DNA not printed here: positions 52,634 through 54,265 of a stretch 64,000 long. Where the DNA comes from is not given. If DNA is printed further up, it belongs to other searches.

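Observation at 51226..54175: Candidate RiPP locus: radical-SAM/SPASM maturase, Cys/Asp-rich precursor, terminator, GNAT acetyltransferase and M1-like zinc peptidase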

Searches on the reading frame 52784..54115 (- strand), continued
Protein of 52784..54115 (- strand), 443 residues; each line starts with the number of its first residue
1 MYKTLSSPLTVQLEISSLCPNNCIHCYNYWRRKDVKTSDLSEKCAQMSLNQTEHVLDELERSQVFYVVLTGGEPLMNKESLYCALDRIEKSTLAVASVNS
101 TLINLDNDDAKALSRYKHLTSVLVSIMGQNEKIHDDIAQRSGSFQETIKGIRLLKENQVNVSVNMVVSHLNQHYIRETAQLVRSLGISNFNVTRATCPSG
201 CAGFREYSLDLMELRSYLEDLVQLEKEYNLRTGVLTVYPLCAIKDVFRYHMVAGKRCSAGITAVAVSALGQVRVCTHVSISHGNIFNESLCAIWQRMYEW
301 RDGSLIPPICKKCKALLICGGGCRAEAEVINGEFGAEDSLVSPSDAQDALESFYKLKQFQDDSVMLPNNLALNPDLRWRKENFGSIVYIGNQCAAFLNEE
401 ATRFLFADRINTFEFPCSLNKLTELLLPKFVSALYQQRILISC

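Call 20: find_related_loci(query=A1, collection=genome_contigs, flank=4000)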
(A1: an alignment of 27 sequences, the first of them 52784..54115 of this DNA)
Query A1 (443 aa) in genome_contigs; peptide patterns used: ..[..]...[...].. (x = any residue, [..] = any of these).
296 stretches matched a pattern; 267 encode a relative of the query (tblastn E <= 1e-3); the best 80 are kept; 80 distinct loci.
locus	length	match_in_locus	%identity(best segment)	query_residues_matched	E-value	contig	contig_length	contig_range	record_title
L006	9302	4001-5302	43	1-441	3e-124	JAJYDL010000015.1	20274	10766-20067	MAG: bacterium isolate BP9.bin97 NODE_4854_length_20274_cov_1.479377, whole genome shotgun sequence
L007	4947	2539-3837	42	1-441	2e-121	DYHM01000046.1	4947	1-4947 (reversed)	MAG TPA_asm: Patescibacteria group bacterium isolate DR5_33_354 Afr_mines_DR5_3281_length_4947_cov_146_057645, whole gen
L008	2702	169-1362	45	1-405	1e-125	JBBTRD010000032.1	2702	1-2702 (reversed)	MAG: Patescibacteria group bacterium isolate H41-bin020_1 H41_bin020_1_000000000032, whole genome shotgun sequence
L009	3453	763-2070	43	1-442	1e-121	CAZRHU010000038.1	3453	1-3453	MAG TPA_asm: uncultured Candidatus Saccharibacteria bacterium isolate binchicken_co17_436 genome assembly, contig: NODE_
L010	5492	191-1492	43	1-441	1e-116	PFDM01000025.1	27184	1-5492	MAG: Parcubacteria group bacterium CG10_big_fil_rev_8_21_14_0_10_38_31 CG10_8_21_14_0.10_scaffold_12080_c, whole genome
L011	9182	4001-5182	44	1-405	4e-116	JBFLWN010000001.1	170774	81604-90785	MAG: Patescibacteria group bacterium isolate MAG033 MAG033_1, whole genome shotgun sequence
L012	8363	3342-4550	45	1-411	4e-116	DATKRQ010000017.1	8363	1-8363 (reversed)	MAG TPA_asm: Candidatus Tyrphobacter sp. isolate SMAG_U14032 k141_374154, whole genome shotgun sequence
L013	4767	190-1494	41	1-441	3e-112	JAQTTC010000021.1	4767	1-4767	MAG: Candidatus Paceibacterota bacterium isolate STB_31 NODE_58961_length_4767_cov_110.927802_Sandtown_B, whole genome s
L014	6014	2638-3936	42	1-442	1e-110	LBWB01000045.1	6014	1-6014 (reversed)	MAG: Candidatus Woesebacteria bacterium GW2011_GWB1_39_12 UT24_C0045, whole genome shotgun sequence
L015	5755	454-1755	41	5-441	3e-103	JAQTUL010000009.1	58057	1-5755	MAG: Candidatus Colwellbacteria bacterium isolate STB_63 NODE_1099_length_58057_cov_14.492474_Sandtown_B, whole genome s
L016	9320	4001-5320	38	1-442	7e-102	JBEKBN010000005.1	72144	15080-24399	MAG: Minisyncoccia bacterium isolate SPRUCE 137 SPRUCE_137_5, whole genome shotgun sequence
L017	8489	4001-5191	42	1-405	1e-100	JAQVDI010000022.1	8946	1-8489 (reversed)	MAG: Patescibacteria group bacterium isolate STE_108 NODE_20790_length_8946_cov_6.000567_Sandtown_E, whole genome shotgu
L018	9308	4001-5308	35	1-441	9e-97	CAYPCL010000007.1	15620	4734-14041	MAG TPA_asm: uncultured Candidatus Saccharibacteria bacterium isolate binchicken_co17_403 genome assembly, contig: NODE_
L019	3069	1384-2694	36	1-441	8e-98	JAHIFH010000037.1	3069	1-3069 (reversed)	MAG: Patescibacteria group bacterium isolate KR11_0.1_MetaG.mb.78 KR11_0.1_MetaG.mb.78_k141_668641, whole genome shotgun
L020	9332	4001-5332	36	1-443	4e-93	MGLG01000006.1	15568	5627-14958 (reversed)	MAG: Candidatus Yanofskybacteria bacterium RIFOXYD1_FULL_42_10 rifoxyd1_full_scaffold_1575, whole genome shotgun sequenc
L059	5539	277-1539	33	5-440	2e-68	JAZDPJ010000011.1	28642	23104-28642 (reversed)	MAG: archaeon isolate MEGAHIT-group-0.828 k141_9852250, whole genome shotgun sequence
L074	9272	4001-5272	31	5-442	7e-64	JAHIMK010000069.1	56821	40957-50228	MAG: Nanoarchaeota archaeon isolate KR13_N2.mb.68 KR13_N2.mb.68_k141_363763, whole genome shotgun sequence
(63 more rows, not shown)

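Call 30: search_solved_structures(query=window:52784-54115:-, max_evalue=0.001)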
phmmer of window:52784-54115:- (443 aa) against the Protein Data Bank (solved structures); distinct sequences matched with E-value up to 0.001: 1.
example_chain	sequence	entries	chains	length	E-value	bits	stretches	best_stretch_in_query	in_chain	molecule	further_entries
6efn_A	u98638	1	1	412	4.4e-07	32.5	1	8-214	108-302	Sporulation killing factor maturation protein SkfB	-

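Call 31: search_solved_structures(query=A1, max_evalue=0.01)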
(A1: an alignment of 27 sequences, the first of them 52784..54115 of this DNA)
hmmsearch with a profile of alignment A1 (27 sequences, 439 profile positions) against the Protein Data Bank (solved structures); distinct sequences matched with E-value up to 0.01: 37.
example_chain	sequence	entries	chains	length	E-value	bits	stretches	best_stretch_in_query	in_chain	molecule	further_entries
6efn_A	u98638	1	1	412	1.2e-28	103.5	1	8-287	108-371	Sporulation killing factor maturation protein SkfB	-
6c8v_A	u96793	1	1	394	3.1e-23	85.6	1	5-355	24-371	Coenzyme PQQ synthesis protein E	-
8vpo_A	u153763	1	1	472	1.4e-20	76.9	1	11-328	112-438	Radical SAM core domain-containing protein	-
5v1q_A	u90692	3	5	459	4.8e-19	71.8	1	5-320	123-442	Radical SAM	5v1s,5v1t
7vob_C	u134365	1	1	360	6.8e-16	61.5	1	14-184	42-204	Cytosylglucuronate decarboxylase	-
7voc_C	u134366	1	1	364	7e-16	61.4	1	14-184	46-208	Cytosylglucuronate decarboxylase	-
2fb2_A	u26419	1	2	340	4e-14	55.6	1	13-201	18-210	Molybdenum cofactor biosynthesis protein A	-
1tv7_A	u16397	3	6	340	5e-14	55.3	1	12-181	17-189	Molybdenum cofactor biosynthesis protein A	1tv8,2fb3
4k36_A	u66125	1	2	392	1.4e-13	53.8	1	16-324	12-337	Anaerobic sulfatase-maturating enzyme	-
4k37_A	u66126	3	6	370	3.3e-13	52.6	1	16-319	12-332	Anaerobic sulfatase-maturating enzyme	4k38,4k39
5wgg_A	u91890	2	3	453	2.5e-12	49.7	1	13-329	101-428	Radical SAM domain protein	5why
9gm3_A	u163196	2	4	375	7.9e-09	38.2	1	13-123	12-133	ChlB radical SAM domain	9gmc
9dfu_A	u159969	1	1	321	6.2e-08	35.2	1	8-168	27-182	Radical SAM core domain-containing protein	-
6b4c_A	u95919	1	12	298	1e-07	34.5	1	6-166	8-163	Viperin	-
8ai3_A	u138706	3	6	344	1.3e-07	34.2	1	10-165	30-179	Putative peptide biosynthesis protein YydG | Radical SAM core domain-containing protein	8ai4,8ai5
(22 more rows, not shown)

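Call 35: predict_structure(alignment_id=A1)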
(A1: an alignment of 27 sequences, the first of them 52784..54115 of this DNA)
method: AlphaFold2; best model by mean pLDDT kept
length: 443 residues; sequences in the alignment: 27
mean_pLDDT: 90.5   pTM: 0.90
mean pLDDT of the five models: 90.5, 90.2, 90.0, 89.1, 89.0
residues with pLDDT >= 90: 332; 70-90: 80; 50-70: 24; < 50: 7
segments of 3 or more residues with pLDDT < 50: 38-42
pLDDT, mean of each block of 10 residues (from residue 1): 89 92 67 53 78 98 97 93 98 95 96 98 96 94 97 98 95 97 97 82 78 96 95 92 94 87 95 92 97 95 91 89 86 89 95 92 87 94 95 93 76 78 91 94 93
secondary structure, 60 per line:
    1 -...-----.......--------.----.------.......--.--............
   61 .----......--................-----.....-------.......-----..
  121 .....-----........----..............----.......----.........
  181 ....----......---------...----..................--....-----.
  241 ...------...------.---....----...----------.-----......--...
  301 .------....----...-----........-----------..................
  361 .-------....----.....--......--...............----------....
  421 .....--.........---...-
elements in order: E10-16 H37-43 H49-61 E66-71 H74-89 E95-99 H107-113 E119-125 H131-138 H143-156 E161-167 H172-184 E189-194 H211-228 E231-234 H240-243 E263-266 E271-273 H290-295 H298-301 H308-311 H324-331 H343-361 E369-372 E377-381 E384-389 E392-398 H399-406 H419-425 H428-436 E440-442

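Call 38: fold_search(model_id=the predicted structure, library=pdb)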
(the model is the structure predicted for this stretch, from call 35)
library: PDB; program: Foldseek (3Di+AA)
matches with E <= 10: 1745; with E <= 0.001: 137
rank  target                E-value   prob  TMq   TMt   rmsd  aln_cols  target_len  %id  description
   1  5v1s_A                1.1e-15  1.00  0.60  0.62   4.7       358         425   19  Crystal structure of Streptococcus suis SuiB bound to S-adenosylmethionine (released 2017-08-30)
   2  5v1q_B                3.0e-15  1.00  0.60  0.61   4.7       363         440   19  Crystal structure of Streptococcus suis SuiB (released 2017-08-30)
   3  5v1t_A                3.6e-15  1.00  0.61  0.61   4.9       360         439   18  Crystal structure of Streptococcus suis SuiB bound to precursor peptide SuiA (released 2017-08-30)
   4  5v1q_A                5.1e-15  1.00  0.59  0.61   5.1       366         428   18  Crystal structure of Streptococcus suis SuiB (released 2017-08-30)
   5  6efn                  3.3e-14  1.00  0.51  0.58   4.2       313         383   19  Structure of a RiPP maturase, SkfB (released 2018-10-24)
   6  5v1s_B                3.3e-14  1.00  0.60  0.62   4.6       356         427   18  Crystal structure of Streptococcus suis SuiB bound to S-adenosylmethionine (released 2017-08-30)
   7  4k36_A                3.7e-14  1.00  0.61  0.70   4.9       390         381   17  His6 tagged anSMEcpe with bound AdoMet (released 2013-05-08)
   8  4k39_B                4.9e-14  1.00  0.59  0.71   5.1       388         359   18  Native anSMEcpe with bound AdoMet and Cp18Cys peptide (released 2013-05-08)
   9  4k38_B                5.2e-14  1.00  0.59  0.70   5.0       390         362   16  Native anSMEcpe with bound AdoMet and Kp18Cys peptide (released 2013-05-08)
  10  4k37_A                5.2e-14  1.00  0.58  0.69   5.2       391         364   19  Native anSMEcpe with bound AdoMet (released 2013-05-08)
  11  5why_A                5.8e-14  1.00  0.59  0.62   4.5       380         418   17  Structural Insights into Thioether Bond Formation in the Biosynthesis of Sactipeptides (released 2017-07-26)
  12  4k39_A                8.3e-14  1.00  0.57  0.68   5.4       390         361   18  Native anSMEcpe with bound AdoMet and Cp18Cys peptide (released 2013-05-08)
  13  4k38_A                1.5e-13  1.00  0.59  0.70   5.2       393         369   18  Native anSMEcpe with bound AdoMet and Kp18Cys peptide (released 2013-05-08)
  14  8vpo                  3.5e-13  1.00  0.56  0.55   6.3       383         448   18  X-Ray Crystal Structure of TigE from Paramaledivibacter caminithermalis (released 2024-02-07)
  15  4k37_B                6.0e-13  1.00  0.58  0.69   5.5       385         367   17  Native anSMEcpe with bound AdoMet (released 2013-05-08)
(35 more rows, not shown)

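Call 61: search_protein_families(library=ncbifam, alignment_id=A1, max_evalue=1e-10)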
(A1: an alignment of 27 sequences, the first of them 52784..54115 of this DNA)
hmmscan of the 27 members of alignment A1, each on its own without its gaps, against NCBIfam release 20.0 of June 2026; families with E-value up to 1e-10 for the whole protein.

A. member 1, window:52784-54115:- (443 aa): 31 families (the best 25 are shown)
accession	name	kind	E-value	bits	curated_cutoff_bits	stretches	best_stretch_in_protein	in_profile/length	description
TIGR04545.1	rSAM_ahbD_hemeb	equivalog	1.2e-28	100.6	500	1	12-193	3-173/339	heme b synthase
TIGR04250.1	SCM_rSAM_ScmE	equivalog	2.3e-25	89.3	400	1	7-334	1-338/358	SynChlorMet cassette radical SAM/SPASM protein ScmE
TIGR04055.1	rSAM_NirJ2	equivalog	7.9e-25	88.1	500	1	18-340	9-321/326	putative heme d1 biosynthesis radical SAM protein NirJ2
TIGR04053.2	TIGR04053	equivalog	4.2e-24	85.5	395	1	6-193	5-184/366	TIGR04053 family radical SAM/SPASM domain-containing protein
TIGR04303.1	GeoRSP_rSAM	equivalog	1.4e-23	84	400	1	5-338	1-321/325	GeoRSP system radical SAM/SPASM protein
NF050035.1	rSAM_WgK_link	exception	1.7e-22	79.9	650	1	2-207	2-195/367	radical SAM/SPASM peptide maturase WgkB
TIGR04051.1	rSAM_NirJ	equivalog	3.2e-22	79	515.45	1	19-193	12-174/354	heme d1 biosynthesis radical SAM protein NirJ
TIGR04340.1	rSAM_ACGX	hypoth_equivalog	2.5e-21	76.3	400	1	10-338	4-334/341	radical SAM/SPASM domain protein, ACGX system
TIGR04546.1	rSAM_ahbC_deAc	equivalog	2.8e-21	75.8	650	1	13-189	43-207/390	12,18-didecarboxysiroheme deacetylase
TIGR03962.1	mycofact_rSAM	equivalog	4.2e-21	75.5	265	1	3-325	6-315/339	mycofactocin radical SAM maturase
TIGR02109.1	PQQ_syn_pqqE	equivalog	1.1e-19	70.7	381.35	1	4-355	2-344/358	pyrroloquinoline quinone biosynthesis protein PqqE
TIGR04054.1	rSAM_NirJ1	equivalog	1.4e-18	66.7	650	1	11-187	38-202/387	putative heme d1 biosynthesis radical SAM protein NirJ1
NF012164.0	AlbA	equivalog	1.7e-18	66.3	850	1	6-296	110-379/442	subtilosin maturase AlbA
NF041298.1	rSAM_mat_DynA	equivalog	1.8e-18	66.6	450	1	18-338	10-336/356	dynobactin maturation radical SAM/SPASM protein DynA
NF047865.1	rSAM_PapB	equivalog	2.2e-18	66.6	340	1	11-334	5-327/330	PapB family radical SAM/SPASM ranthipeptide maturase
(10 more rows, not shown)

B. families by the number of members that match (of 27 scanned): 55 families (the first 25 are shown)
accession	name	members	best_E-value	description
TIGR04055.1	rSAM_NirJ2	27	2.9e-43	putative heme d1 biosynthesis radical SAM protein NirJ2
TIGR04545.1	rSAM_ahbD_hemeb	27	2.1e-38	heme b synthase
TIGR04303.1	GeoRSP_rSAM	27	1.5e-34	GeoRSP system radical SAM/SPASM protein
TIGR02109.1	PQQ_syn_pqqE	27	1.7e-30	pyrroloquinoline quinone biosynthesis protein PqqE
TIGR04133.1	rSAM_w_lipo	27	2.2e-30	TIGR04133 family radical SAM/SPASM protein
TIGR03962.1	mycofact_rSAM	27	8.8e-30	mycofactocin radical SAM maturase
TIGR04053.2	TIGR04053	27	2.2e-29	TIGR04053 family radical SAM/SPASM domain-containing protein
NF050035.1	rSAM_WgK_link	27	3.7e-29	radical SAM/SPASM peptide maturase WgkB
TIGR04051.1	rSAM_NirJ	27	6.6e-29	heme d1 biosynthesis radical SAM protein NirJ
TIGR04251.1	SCM_rSAM_ScmF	27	7.6e-27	SynChlorMet cassette radical SAM/SPASM protein ScmF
NF047865.1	rSAM_PapB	27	1.7e-21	PapB family radical SAM/SPASM ranthipeptide maturase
TIGR03977.1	rSAM_pair_HxsC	27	5e-20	His-Xaa-Ser system radical SAM maturase HxsC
TIGR04347.1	pseudo_SAM_Halo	26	5.1e-30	TIGR04347 family pseudo-SAM/SPASM protein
TIGR04546.1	rSAM_ahbC_deAc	26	6.7e-29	12,18-didecarboxysiroheme deacetylase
TIGR04250.1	SCM_rSAM_ScmE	26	4.2e-28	SynChlorMet cassette radical SAM/SPASM protein ScmE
TIGR04085.1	rSAM_more_4Fe4S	23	6.4e-15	SPASM domain-containing protein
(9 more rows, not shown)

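Call 72: find_encoding_contigs(protein=P0003, flank=4000, max_places=1)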
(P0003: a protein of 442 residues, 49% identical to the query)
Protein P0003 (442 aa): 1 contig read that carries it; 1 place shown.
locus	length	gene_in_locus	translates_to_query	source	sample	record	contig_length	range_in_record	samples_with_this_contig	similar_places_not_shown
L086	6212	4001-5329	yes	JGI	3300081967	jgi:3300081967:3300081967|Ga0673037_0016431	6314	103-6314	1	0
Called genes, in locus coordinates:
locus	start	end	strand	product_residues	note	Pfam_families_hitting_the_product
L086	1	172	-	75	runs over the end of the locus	-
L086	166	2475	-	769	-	PF00580:UvrD-helicase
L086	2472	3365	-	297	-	-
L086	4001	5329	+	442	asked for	PF04055:Radical_SAM, PF13353:Fer4_12, PF13186:SPASM (weak)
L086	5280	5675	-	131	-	-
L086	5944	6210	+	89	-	?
